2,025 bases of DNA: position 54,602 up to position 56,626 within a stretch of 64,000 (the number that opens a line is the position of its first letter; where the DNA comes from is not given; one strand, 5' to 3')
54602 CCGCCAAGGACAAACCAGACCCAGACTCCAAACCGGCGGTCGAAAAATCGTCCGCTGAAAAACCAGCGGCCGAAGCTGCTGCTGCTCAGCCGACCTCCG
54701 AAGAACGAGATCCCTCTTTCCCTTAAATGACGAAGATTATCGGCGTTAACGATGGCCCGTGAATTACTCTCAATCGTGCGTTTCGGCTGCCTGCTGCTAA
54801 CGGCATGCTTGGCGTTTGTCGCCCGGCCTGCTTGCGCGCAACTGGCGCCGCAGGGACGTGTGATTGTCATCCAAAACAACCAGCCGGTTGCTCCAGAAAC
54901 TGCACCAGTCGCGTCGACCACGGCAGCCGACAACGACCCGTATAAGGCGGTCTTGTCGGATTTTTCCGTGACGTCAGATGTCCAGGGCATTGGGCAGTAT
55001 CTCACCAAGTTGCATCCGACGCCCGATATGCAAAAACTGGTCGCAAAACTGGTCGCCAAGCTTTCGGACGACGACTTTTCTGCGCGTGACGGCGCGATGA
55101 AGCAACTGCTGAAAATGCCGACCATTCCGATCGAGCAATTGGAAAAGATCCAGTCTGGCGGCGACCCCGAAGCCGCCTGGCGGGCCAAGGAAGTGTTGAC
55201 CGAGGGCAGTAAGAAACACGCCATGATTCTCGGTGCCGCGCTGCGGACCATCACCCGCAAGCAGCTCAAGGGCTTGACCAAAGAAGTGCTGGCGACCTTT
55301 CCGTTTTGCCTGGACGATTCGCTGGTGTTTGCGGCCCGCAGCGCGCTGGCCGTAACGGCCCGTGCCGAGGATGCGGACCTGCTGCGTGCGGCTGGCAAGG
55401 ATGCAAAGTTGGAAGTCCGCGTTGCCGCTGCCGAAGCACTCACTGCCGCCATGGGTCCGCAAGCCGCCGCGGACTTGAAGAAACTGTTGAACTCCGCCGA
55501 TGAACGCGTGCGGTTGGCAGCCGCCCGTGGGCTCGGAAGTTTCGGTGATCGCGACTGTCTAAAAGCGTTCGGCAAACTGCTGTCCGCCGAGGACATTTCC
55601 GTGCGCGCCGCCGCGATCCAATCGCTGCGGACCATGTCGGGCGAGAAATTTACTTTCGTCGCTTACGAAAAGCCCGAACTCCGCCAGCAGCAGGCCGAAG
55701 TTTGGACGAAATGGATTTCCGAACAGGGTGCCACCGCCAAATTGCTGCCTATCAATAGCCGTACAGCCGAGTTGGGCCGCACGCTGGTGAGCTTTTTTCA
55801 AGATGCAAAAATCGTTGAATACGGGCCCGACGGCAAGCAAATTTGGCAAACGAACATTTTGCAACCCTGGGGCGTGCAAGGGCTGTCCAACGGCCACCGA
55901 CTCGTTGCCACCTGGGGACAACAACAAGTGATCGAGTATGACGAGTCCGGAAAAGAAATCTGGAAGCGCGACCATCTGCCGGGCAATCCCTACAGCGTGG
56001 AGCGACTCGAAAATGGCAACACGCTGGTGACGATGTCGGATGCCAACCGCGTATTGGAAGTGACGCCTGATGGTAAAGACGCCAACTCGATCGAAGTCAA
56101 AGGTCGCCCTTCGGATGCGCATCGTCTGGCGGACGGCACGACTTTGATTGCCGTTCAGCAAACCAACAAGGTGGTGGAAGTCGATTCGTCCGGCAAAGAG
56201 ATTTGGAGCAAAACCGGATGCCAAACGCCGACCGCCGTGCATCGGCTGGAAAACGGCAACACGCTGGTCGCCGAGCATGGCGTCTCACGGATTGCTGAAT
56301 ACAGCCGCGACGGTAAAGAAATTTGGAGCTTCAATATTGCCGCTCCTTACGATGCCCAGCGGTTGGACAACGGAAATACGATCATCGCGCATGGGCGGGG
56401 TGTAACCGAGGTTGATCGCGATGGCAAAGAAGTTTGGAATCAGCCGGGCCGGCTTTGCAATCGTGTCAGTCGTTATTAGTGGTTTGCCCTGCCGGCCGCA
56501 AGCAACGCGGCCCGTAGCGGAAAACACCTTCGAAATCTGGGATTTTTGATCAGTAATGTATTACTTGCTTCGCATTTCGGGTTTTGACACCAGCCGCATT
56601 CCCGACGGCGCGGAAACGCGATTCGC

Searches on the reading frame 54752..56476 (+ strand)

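Call 50: search_protein_families(library=pfam, proteins=[window:54752-56476:+], max_evalue=0.00001)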
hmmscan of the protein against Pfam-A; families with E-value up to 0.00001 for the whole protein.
window:54752-56476:+ (575 aa): 5 families
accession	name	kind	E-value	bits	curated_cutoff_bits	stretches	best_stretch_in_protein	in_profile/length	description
PF13646.12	HEAT_2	-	1.6e-13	51.2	27.7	1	242-298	4-61/88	HEAT repeats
PF13360.13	PQQ_2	-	3.5e-13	50.2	27.6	1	353-501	4-157/233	Outer membrane protein assembly factor BamB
PF22701.2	Mala_s_1-like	-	7.7e-12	45.8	27.5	0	495-558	92-160/195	Mal s 1 allergenic protein-like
PF02985.28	HEAT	-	3.4e-08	33.4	23.5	0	242-265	5-28/31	HEAT repeat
PF14269.12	Arylsulfotran_2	-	5.5e-07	29.7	27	0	375-405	267-297/301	Arylsulfotransferase (ASST)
